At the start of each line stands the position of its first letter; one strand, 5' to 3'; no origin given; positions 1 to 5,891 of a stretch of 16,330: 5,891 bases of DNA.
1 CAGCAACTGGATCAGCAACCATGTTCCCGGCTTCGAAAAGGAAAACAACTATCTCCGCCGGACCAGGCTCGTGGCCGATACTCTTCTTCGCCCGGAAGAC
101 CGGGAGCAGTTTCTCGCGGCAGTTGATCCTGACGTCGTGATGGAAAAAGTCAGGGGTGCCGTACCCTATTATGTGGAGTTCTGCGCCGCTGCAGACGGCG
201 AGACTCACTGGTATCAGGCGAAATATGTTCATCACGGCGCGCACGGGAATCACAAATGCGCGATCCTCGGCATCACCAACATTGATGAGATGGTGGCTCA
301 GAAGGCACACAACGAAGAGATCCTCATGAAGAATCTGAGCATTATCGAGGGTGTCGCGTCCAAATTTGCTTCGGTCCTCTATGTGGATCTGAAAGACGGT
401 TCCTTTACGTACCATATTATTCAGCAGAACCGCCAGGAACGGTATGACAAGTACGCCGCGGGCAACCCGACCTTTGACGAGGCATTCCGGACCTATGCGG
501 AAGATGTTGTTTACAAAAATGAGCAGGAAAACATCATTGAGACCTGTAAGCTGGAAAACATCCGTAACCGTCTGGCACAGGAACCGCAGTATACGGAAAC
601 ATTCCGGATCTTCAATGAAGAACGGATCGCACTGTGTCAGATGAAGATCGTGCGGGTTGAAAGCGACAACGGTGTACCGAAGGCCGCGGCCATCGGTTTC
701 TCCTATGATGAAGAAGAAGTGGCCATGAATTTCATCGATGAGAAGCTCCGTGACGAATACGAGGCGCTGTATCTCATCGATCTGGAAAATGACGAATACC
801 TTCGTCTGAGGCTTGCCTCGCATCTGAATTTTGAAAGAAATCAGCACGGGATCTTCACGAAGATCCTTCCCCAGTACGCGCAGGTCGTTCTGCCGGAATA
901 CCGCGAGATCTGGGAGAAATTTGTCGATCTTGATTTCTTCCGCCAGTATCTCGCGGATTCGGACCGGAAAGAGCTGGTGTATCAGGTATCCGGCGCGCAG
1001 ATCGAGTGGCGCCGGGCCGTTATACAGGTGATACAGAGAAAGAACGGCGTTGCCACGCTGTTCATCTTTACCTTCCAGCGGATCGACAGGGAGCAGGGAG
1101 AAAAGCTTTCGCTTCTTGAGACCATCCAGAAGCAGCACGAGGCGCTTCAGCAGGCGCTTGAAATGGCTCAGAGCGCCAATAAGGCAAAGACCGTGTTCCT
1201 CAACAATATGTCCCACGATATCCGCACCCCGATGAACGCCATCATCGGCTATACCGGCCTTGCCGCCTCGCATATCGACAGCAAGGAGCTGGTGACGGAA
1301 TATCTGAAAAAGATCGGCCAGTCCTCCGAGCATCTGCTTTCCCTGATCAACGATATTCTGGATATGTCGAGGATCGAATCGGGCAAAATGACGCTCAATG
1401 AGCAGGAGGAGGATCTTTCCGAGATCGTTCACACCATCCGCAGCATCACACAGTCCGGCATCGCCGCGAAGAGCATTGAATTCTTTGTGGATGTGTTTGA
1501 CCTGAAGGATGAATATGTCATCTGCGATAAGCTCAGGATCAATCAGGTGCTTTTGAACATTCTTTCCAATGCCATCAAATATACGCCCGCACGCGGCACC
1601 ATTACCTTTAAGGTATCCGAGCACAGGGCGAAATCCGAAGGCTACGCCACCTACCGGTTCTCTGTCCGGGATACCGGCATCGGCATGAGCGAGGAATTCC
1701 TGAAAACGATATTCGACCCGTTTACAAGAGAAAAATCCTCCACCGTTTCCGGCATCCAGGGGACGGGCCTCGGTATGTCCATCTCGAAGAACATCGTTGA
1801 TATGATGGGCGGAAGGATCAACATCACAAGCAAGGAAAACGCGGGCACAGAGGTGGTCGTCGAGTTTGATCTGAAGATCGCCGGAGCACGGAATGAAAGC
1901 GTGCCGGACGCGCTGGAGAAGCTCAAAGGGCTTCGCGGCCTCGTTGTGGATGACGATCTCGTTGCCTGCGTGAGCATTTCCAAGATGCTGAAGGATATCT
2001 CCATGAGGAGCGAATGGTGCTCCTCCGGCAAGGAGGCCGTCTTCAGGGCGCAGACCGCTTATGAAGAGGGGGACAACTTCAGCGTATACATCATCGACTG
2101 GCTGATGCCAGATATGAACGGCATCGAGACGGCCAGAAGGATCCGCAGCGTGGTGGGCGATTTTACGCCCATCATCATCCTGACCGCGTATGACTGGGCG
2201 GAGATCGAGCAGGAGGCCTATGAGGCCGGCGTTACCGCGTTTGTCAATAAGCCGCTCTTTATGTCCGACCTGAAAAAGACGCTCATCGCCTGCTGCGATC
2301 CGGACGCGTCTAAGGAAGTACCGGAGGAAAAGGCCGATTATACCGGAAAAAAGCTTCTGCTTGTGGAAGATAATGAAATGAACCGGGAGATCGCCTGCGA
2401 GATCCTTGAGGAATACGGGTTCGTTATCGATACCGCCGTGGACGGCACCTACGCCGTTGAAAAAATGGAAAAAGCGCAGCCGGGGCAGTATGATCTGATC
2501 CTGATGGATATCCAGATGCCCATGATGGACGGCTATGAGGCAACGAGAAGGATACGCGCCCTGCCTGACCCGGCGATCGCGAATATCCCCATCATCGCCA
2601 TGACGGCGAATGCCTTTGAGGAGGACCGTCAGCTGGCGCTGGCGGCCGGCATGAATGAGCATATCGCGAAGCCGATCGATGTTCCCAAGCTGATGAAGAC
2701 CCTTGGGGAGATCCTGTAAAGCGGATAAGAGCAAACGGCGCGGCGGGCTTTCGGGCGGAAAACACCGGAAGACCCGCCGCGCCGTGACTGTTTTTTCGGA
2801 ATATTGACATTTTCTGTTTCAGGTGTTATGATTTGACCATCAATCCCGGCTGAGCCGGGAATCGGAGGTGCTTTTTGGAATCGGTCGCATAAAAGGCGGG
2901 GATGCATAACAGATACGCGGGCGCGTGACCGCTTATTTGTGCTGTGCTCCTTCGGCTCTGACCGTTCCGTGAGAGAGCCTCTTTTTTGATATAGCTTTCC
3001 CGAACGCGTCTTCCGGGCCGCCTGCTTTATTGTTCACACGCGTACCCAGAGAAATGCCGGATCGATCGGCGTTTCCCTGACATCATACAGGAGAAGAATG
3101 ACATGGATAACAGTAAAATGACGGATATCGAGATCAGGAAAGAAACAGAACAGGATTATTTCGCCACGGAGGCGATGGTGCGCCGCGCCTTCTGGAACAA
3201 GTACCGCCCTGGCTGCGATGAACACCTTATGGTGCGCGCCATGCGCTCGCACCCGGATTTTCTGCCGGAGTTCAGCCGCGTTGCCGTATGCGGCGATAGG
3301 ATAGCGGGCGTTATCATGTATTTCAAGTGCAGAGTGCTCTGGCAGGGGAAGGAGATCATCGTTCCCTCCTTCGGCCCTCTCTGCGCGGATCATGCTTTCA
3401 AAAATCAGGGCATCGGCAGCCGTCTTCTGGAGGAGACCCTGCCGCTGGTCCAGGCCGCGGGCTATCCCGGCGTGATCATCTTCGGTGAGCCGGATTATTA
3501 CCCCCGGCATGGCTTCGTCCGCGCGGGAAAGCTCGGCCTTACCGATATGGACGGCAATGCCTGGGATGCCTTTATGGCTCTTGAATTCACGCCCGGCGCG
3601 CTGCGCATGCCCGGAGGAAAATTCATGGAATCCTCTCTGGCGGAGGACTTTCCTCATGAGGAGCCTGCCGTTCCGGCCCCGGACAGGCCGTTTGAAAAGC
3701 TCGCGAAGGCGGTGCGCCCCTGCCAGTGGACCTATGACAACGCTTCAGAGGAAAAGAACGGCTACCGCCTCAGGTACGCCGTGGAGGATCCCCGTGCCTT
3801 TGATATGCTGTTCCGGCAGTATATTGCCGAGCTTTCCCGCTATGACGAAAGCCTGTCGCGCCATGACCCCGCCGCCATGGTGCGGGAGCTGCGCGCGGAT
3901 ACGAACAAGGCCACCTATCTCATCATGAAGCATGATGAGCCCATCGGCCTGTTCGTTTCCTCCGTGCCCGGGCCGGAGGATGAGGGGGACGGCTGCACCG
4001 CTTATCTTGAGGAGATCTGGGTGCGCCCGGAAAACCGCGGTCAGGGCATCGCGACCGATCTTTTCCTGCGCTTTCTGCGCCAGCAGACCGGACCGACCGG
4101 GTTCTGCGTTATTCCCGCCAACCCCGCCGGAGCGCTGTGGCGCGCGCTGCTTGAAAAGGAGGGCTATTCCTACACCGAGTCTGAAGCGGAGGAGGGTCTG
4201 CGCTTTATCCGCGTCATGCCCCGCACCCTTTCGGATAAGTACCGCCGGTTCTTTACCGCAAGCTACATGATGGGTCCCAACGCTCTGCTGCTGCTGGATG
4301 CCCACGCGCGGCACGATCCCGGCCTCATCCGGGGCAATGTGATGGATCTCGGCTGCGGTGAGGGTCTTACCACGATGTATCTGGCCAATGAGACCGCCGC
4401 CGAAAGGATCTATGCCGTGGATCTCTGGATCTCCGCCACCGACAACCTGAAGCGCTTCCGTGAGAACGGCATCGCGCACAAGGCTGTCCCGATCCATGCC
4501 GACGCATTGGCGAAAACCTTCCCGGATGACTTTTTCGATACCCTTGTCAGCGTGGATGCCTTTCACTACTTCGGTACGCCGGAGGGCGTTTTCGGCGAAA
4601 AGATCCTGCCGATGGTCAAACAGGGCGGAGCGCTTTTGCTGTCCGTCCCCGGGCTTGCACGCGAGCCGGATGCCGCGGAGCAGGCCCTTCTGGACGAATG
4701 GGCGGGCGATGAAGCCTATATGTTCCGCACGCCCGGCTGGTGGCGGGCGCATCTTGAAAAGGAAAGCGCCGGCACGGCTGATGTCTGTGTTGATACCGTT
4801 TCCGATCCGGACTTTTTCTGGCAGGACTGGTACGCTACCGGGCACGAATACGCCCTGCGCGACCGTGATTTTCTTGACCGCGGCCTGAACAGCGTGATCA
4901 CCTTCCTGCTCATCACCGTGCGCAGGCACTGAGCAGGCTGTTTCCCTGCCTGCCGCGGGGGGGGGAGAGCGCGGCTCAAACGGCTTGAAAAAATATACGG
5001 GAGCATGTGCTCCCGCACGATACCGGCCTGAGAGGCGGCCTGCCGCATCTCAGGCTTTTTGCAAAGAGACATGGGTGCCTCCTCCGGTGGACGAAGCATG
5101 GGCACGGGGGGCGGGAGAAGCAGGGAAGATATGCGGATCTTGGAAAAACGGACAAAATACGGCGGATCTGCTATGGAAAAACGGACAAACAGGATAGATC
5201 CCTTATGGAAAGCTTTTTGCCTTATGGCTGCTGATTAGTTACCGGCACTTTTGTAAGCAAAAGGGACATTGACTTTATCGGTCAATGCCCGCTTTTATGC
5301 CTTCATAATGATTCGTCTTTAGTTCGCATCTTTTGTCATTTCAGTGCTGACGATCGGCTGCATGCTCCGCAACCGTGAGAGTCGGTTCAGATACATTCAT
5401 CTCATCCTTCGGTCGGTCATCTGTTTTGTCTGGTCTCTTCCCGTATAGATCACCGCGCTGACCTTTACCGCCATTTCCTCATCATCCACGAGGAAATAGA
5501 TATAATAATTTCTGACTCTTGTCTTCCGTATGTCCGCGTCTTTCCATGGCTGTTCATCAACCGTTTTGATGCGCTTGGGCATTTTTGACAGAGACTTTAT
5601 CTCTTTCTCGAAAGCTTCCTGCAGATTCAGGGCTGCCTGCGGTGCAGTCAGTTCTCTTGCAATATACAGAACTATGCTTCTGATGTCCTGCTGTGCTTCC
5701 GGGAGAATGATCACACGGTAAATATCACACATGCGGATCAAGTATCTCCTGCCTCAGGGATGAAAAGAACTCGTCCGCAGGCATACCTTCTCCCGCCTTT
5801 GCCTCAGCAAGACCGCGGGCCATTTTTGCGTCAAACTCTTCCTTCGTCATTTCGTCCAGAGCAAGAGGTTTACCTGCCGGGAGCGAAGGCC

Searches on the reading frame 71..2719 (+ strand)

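Call 12: search_protein_families(library=pfam, proteins=[window:71-2719:+], max_evalue=0.001)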
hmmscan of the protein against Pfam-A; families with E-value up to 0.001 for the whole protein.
window:71-2719:+ (882 aa): 3 families
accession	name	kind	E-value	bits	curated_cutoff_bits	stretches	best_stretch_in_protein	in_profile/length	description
PF00072.30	Response_reg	-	3.5e-45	153.2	30.2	2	763-877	2-109/111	Response regulator receiver domain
PF02518.31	HATPase_c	-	1.9e-28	99.6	26.4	1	486-602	2-110/111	Histidine kinase-, DNA gyrase B-, and HSP90-like ATPase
PF00512.31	HisKA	-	2.4e-18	66.4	26.9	1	373-438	2-66/66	His Kinase A (phospho-acceptor) domain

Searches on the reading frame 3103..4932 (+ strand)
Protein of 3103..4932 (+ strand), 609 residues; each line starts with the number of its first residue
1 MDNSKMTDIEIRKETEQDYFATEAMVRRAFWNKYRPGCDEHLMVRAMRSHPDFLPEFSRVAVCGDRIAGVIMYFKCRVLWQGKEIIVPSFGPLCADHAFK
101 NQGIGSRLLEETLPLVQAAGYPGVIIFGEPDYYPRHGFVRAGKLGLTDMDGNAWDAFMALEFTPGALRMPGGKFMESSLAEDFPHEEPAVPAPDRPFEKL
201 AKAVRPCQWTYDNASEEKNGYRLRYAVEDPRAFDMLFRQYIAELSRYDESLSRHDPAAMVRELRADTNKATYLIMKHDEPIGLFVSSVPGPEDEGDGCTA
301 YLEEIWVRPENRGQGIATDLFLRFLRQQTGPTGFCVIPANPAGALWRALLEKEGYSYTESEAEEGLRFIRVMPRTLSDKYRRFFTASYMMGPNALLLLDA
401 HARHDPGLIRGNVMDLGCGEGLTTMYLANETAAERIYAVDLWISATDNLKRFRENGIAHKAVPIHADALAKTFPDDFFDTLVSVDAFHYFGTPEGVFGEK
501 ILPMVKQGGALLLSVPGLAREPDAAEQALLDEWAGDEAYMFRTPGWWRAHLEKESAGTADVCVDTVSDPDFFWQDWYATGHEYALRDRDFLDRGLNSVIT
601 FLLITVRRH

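Call 12: search_protein_families(library=pfam, proteins=[window:3103-4932:+], max_evalue=0.001)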
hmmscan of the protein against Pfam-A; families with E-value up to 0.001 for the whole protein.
window:3103-4932:+ (609 aa): 10 families
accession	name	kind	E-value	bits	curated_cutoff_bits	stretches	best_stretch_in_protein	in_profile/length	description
PF08241.18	Methyltransf_11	-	9.9e-11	42.6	21.2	1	415-512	2-94/95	Methyltransferase domain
PF13649.12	Methyltransf_25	-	2.5e-10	41.3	27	1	413-509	1-97/97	Methyltransferase domain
PF00583.31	Acetyltransf_1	-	4.6e-10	40.2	20.7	1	253-321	14-81/116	Acetyltransferase (GNAT) family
PF13508.13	Acetyltransf_7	-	3e-09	37.5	27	0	277-333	11-61/84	Acetyltransferase (GNAT) domain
PF13527.13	Acetyltransf_9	-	1.8e-07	31.7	25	1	10-138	1-124/127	Acetyltransferase (GNAT) domain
PF08242.18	Methyltransf_12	-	1.8e-06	29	30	1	414-510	1-97/98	Methyltransferase domain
PF13489.12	Methyltransf_23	-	4.8e-06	26.8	27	1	410-534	23-133/164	Methyltransferase domain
PF05175.20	MTS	-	1.8e-05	24.9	23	1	405-488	30-109/170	Methyltransferase small domain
PF13847.12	Methyltransf_31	-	3.6e-05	23.9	27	1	412-533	6-122/145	Methyltransferase domain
PF13673.13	Acetyltransf_10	-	0.00076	19.9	23.6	0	268-325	30-77/128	Acetyltransferase (GNAT) domain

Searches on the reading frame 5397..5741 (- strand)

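Call 12: search_protein_families(library=pfam, proteins=[window:5397-5741:-], max_evalue=0.001)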
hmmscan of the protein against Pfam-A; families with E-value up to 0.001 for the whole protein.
window:5397-5741:- (114 aa): 1 family
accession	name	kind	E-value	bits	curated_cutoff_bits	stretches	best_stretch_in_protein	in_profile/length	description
PF05016.21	ParE_toxin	-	1.6e-11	45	23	1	10-103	1-88/89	ParE toxin of type II toxin-antitoxin system, parDE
